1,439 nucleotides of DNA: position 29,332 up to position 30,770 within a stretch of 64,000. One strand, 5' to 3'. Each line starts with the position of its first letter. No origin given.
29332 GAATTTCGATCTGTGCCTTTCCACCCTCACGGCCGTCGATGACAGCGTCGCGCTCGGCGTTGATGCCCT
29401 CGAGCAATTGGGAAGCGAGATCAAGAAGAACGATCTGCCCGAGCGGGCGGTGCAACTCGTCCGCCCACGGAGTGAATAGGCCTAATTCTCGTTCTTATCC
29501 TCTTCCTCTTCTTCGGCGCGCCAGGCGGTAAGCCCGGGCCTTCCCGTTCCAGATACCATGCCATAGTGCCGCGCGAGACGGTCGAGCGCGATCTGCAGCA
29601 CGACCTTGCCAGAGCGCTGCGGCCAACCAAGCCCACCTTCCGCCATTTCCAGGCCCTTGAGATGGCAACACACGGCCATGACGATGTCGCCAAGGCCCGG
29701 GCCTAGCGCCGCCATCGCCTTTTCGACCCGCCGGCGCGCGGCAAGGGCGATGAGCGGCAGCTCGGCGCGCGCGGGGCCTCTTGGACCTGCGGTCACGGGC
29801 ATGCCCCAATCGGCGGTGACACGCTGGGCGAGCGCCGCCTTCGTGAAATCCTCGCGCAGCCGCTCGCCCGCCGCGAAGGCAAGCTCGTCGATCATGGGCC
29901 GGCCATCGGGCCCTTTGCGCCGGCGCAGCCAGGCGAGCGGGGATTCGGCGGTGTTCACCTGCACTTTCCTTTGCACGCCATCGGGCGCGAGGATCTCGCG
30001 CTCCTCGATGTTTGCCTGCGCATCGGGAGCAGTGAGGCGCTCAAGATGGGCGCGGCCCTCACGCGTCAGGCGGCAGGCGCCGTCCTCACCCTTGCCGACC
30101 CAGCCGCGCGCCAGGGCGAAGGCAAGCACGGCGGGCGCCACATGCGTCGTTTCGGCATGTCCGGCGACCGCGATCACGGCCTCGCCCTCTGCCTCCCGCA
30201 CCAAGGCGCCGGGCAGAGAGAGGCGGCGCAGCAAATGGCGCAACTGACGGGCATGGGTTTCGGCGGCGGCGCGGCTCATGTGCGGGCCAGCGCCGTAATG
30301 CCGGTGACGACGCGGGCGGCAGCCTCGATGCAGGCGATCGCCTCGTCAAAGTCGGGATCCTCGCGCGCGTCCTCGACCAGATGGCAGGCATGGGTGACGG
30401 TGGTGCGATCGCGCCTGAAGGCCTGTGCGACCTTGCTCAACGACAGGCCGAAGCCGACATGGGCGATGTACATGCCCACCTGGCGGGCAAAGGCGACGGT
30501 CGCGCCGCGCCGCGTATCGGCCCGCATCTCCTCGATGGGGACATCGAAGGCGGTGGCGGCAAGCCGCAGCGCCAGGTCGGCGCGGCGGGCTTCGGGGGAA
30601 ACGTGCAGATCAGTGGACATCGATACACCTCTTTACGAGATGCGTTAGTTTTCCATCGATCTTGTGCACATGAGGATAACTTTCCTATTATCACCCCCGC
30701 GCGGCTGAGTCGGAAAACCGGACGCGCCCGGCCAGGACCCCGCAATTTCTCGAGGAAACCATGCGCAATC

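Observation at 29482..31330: Split GafA-like pair (DnaA-domain-IV HTH + DUF6456-like) facing an XRE/S24-like regulator: candidate control module for the GTA cluster 15 kb away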

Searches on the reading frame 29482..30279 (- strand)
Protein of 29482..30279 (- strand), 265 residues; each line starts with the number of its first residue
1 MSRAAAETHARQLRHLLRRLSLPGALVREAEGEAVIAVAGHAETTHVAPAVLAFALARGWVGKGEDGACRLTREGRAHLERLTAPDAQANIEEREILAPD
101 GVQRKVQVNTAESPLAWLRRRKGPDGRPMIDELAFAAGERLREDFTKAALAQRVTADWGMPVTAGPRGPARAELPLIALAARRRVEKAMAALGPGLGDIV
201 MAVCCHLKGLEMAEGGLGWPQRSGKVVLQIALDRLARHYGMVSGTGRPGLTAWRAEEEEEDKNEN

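Call 3: search_protein_families(library=pfam, proteins=[window:29482-30279:-], max_evalue=0.1)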
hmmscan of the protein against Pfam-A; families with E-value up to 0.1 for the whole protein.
window:29482-30279:- (265 aa): 1 family
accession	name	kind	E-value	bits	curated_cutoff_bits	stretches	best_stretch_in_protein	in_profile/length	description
PF20057.4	DUF6456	-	2.5e-50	170.6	26.3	1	107-240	2-135/136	Domain of unknown function (DUF6456)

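Call 4: search_protein_families(library=ncbifam, proteins=[window:29482-30279:-], max_evalue=0.1)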
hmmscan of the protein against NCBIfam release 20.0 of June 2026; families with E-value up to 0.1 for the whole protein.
window:29482-30279:- (265 aa): 0 families

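Call 23: search_solved_structures(query=window:29482-30279:-, max_evalue=1, show_alignments=2)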
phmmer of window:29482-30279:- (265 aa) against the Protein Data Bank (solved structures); distinct sequences matched with E-value up to 1: 0.

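Call 46: find_homologous_proteins(query=window:29482-30279:-, max_evalue=0.001)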
Query window:29482-30279:- (265 aa): 3192 proteins with E <= 0.001 among 8000 candidates; the best 120 are listed.
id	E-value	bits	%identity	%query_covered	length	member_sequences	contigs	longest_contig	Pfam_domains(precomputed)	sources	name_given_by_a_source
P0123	5.4e-167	572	100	100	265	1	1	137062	PF20057.5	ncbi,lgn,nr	ncbi:MAG: ATPase [Alphaproteobacteria bacterium]|nr:ATPase [Alphaproteobacteria bacterium]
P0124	5.6e-131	454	82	97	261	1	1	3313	PF20057.5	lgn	-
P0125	6.2e-51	192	59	62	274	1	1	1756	PF20057.5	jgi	jgi:hypothetical protein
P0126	1.2e-50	191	47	91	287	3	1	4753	PF20057.5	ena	-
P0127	5.0e-48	182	46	92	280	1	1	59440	PF20057.5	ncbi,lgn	-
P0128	7.2e-48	182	44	94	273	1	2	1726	PF20057.5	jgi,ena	-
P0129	7.6e-48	181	52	72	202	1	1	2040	PF20057.5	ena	-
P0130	1.0e-47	181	46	92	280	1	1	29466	PF20057.5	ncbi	-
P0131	2.3e-47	180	42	90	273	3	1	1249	PF20057.5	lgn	-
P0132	4.9e-47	179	54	67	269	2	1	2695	PF20057.5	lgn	-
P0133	5.2e-47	179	43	90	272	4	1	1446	PF20057.5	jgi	jgi:hypothetical protein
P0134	5.3e-47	179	47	87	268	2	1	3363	PF20057.5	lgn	-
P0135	1.1e-46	178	51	71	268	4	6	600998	PF20057.5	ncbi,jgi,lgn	jgi:hypothetical protein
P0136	1.1e-46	178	44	91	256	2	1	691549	PF20057.5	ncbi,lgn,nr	ncbi:MAG: hypothetical protein GC199_06770 [Alphaproteobacteria bacterium]|nr:hypothetical protein [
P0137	1.1e-46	178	55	62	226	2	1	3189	PF20057.5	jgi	-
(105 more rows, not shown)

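Call 48: find_related_loci(query=A2, collection=metagenome_contigs, flank=5000)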
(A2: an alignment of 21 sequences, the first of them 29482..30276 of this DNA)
Query A2 (264 aa) in metagenome_contigs; peptide patterns used: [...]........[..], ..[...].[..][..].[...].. (x = any residue, [..] = any of these).
600 stretches matched a pattern (row limit reached: there are more); 581 encode a relative of the query (tblastn E <= 1e-3); the best 80 are kept; 80 distinct loci.
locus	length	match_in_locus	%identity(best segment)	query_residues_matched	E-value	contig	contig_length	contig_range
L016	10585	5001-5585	50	70-254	9e-50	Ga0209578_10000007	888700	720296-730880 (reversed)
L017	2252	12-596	53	70-254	6e-49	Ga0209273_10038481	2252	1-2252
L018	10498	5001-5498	53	91-252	5e-48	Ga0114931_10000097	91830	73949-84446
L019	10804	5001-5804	47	6-256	1e-47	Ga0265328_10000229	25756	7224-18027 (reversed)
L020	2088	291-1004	41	15-240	2e-47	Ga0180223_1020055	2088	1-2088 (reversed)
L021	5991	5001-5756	46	15-256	6e-47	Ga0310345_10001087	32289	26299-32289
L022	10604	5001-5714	42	8-242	7e-46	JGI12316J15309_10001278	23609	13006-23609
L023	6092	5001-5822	42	2-256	4e-45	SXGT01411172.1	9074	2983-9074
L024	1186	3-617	48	63-256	2e-47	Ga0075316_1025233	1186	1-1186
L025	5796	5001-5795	42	1-252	9e-45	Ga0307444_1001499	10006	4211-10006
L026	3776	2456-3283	40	8-258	1e-44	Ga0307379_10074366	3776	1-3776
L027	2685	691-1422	43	10-256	1e-44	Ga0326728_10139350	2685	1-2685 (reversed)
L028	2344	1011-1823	41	9-252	6e-45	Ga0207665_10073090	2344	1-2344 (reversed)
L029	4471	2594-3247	47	48-256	3e-44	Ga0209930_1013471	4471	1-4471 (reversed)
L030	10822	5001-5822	42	2-256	5e-44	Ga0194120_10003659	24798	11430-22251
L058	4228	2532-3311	40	7-238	2e-41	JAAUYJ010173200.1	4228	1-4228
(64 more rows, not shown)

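Call 52: search_protein_families(library=pfam, proteins=[L019:4111-4491:-, L058:1707-2072:-, L021:3474-4019:+], max_evalue=0.01)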
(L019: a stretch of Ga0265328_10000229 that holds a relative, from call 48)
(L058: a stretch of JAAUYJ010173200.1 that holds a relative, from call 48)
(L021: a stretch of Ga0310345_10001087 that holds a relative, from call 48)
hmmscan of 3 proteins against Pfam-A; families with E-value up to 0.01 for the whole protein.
L019:4111-4491:- (127 aa): 1 family
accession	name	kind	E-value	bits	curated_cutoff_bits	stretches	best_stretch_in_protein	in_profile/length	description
PF20083.4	DUF6477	-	4.1e-05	24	25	1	35-113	18-91/97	Family of unknown function (DUF6477)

L058:1707-2072:- (122 aa): 1 family
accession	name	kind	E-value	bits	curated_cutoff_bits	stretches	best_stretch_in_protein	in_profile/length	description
PF20083.4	DUF6477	-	8.4e-35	119.1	25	1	24-116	1-93/97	Family of unknown function (DUF6477)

L021:3474-4019:+ (182 aa): 1 family
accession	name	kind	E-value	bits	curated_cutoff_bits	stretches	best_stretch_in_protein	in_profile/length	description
PF07310.19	PAS_5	-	1.6e-18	67.3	22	1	13-136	4-126/137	PAS domain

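Call 87: predict_structure(alignment_id=A3)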
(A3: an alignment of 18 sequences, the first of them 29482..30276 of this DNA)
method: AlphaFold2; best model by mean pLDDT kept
length: 264 residues; sequences in the alignment: 18
mean_pLDDT: 78.0   pTM: 0.51
mean pLDDT of the five models: 78.0, 76.2, 76.2, 73.6, 72.6
residues with pLDDT >= 90: 109; 70-90: 79; 50-70: 27; < 50: 49
segments of 3 or more residues with pLDDT < 50: 85-88, 90-92, 152-164, 166-170, 244-264
pLDDT, mean of each block of 10 residues (from residue 1): 81 93 90 86 88 96 94 93 57 54 57 85 90 92 85 37 42 77 95 94 88 85 90 93 50 46 47
secondary structure, 60 per line:
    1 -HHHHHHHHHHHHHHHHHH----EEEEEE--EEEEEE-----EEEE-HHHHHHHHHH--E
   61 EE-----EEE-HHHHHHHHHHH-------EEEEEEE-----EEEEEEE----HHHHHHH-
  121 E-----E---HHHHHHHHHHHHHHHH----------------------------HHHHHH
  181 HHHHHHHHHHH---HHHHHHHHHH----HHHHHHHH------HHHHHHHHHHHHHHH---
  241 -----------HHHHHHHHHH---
elements in order: H2-19 E24-29 E32-37 E43-46 H48-57 E60-62 E68-70 H72-82 E90-96 E102-108 H113-119 H131-146 H175-191 H195-204 H209-216 H223-237 H252-261

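Call 93: fold_search(model_id=the predicted structure, library=pdb)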
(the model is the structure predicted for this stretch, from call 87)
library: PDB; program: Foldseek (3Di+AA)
matches with E <= 10: 410; with E <= 0.001: 0
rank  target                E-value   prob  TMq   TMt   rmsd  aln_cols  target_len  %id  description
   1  7yn2_A                4.9e-02  0.11  0.12  0.10  19.6       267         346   15  Crystal structure of CcbD with methylthiolincosamide (released 2023-08-02)
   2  3hug_K                3.4e-01  0.98  0.22  0.70   3.1        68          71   18  Crystal structure of Mycobacterium tuberculosis anti-sigma factor RslA in complex with -35 promoter binding domain of  (released 2010-03-02)
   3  9fny_AV               4.2e-01  0.47  0.16  0.27   9.2        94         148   18  PF30S-PF30S dimer mediated by aRDF from P. furiosus (Structure I) (released 2025-01-15)
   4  2o0y_B                4.5e-01  0.08  0.11  0.11  17.4       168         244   17  Crystal structure of putative transcriptional regulator RHA1_ro06953 (IclR-family) from Rhodococcus sp. (released 2006-12-26)
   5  5cm3_A                4.7e-01  0.60  0.19  0.42  10.0        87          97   15  Crystal Structure of KorA, a plasmid-encoded, global transcription regulator (released 2016-04-06)
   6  8y0w_ST               4.7e-01  0.57  0.19  0.32   9.3        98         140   23  dormant ribosome with eIF5A, eEF2 and SERBP1 (released 2024-02-07)
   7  6dv9_F                5.0e-01  0.66  0.22  0.33  21.4       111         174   16  Crystal structure of Mycobacterium tuberculosis transcription initiation complex(ECF sigma factor L) containing 5nt RN (released 2019-02-20)
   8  3hug_E                6.6e-01  0.92  0.21  0.68   3.4        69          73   19  Crystal structure of Mycobacterium tuberculosis anti-sigma factor RslA in complex with -35 promoter binding domain of  (released 2010-03-02)
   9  8vvp_TB               6.6e-01  0.75  0.20  0.35   7.9        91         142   20  Codon sampling state obtained from Anisomycin-treated mammalian ribosomes (released 2025-07-30)
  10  4v4n_BU               6.6e-01  0.60  0.18  0.31   9.2        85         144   22  Structure of the Methanococcus jannaschii ribosome-SecYEBeta channel complex (released 2014-07-09)
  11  3vep_D                7.0e-01  0.98  0.22  0.78   2.1        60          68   17  Crystal structure of SigD4 in complex with its negative regulator RsdA (released 2013-02-13)
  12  2zcw                  7.0e-01  0.38  0.16  0.21   8.5        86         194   21  Crystal Structure of TTHA1359, a Transcriptional Regulator, CRP/FNR family from Thermus thermophilus HB8 (released 2007-12-04)
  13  5y8t_B                7.0e-01  0.14  0.12  0.18  19.2       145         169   12  Crystal structure of Bacillus subtilis PadR in complex with p-coumaric acid (released 2017-11-29)
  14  3hug_A                7.4e-01  0.80  0.21  0.62   6.0        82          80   18  Crystal structure of Mycobacterium tuberculosis anti-sigma factor RslA in complex with -35 promoter binding domain of  (released 2010-03-02)
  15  7tql_U                7.4e-01  0.72  0.20  0.36   8.0        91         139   20  CryoEM structure of the human 40S small ribosomal subunit in complex with translation initiation factors eIF1A and eIF (released 2022-04-27)
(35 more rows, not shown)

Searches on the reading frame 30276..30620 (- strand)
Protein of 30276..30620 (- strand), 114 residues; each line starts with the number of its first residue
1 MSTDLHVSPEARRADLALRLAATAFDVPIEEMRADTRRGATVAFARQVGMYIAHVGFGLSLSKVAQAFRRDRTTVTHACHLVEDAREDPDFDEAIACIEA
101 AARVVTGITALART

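Call 3: search_protein_families(library=pfam, proteins=[window:30276-30620:-], max_evalue=0.1)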
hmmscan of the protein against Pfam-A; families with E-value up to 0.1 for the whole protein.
window:30276-30620:- (114 aa): 1 family
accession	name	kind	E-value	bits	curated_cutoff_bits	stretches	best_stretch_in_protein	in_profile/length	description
PF08299.17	Bac_DnaA_C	-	2.5e-14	53.5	31.5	1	21-80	8-67/69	Bacterial dnaA protein helix-turn-helix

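Call 4: search_protein_families(library=ncbifam, proteins=[window:30276-30620:-], max_evalue=0.1)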
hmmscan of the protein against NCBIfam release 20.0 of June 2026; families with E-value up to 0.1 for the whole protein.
window:30276-30620:- (114 aa): 6 families
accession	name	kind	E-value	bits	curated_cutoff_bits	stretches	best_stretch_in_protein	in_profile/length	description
NF004686.0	PRK06030.1-1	equivalog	4.2e-22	78.6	148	1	18-102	56-140/151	hypothetical protein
NF004688.0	PRK06030.1-3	equivalog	2e-19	69.9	136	1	7-103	12-112/123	hypothetical protein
NF004687.0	PRK06030.1-2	equivalog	3.4e-18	66.2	181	1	33-110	58-132/140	hypothetical protein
TIGR00362.1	DnaA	equivalog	1.6e-12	47.3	343.9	1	19-97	353-432/437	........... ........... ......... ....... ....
NF001154.0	PRK00149.3-3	equivalog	1.1e-07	31.3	410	1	15-100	369-456/462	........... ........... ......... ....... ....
NF009087.0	PRK12422.1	equivalog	0.00037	19.8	657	1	20-97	360-436/455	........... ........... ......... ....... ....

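Call 24: search_solved_structures(query=window:30276-30620:-, max_evalue=0.01, show_alignments=2)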
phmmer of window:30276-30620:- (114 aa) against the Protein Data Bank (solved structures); distinct sequences matched with E-value up to 0.01: 5.
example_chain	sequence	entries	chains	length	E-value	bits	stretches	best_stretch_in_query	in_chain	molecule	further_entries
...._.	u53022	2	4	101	3.1e-08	37.3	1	20-82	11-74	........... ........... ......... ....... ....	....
2hcb_A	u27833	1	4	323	1.7e-06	31.7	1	19-100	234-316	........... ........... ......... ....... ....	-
1l8q_A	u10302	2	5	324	1.7e-06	31.7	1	19-100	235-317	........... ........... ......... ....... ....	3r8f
1j1v_A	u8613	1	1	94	6.9e-06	29.7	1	23-89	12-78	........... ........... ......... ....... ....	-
8btg_A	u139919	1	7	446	2e-05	28.3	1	19-84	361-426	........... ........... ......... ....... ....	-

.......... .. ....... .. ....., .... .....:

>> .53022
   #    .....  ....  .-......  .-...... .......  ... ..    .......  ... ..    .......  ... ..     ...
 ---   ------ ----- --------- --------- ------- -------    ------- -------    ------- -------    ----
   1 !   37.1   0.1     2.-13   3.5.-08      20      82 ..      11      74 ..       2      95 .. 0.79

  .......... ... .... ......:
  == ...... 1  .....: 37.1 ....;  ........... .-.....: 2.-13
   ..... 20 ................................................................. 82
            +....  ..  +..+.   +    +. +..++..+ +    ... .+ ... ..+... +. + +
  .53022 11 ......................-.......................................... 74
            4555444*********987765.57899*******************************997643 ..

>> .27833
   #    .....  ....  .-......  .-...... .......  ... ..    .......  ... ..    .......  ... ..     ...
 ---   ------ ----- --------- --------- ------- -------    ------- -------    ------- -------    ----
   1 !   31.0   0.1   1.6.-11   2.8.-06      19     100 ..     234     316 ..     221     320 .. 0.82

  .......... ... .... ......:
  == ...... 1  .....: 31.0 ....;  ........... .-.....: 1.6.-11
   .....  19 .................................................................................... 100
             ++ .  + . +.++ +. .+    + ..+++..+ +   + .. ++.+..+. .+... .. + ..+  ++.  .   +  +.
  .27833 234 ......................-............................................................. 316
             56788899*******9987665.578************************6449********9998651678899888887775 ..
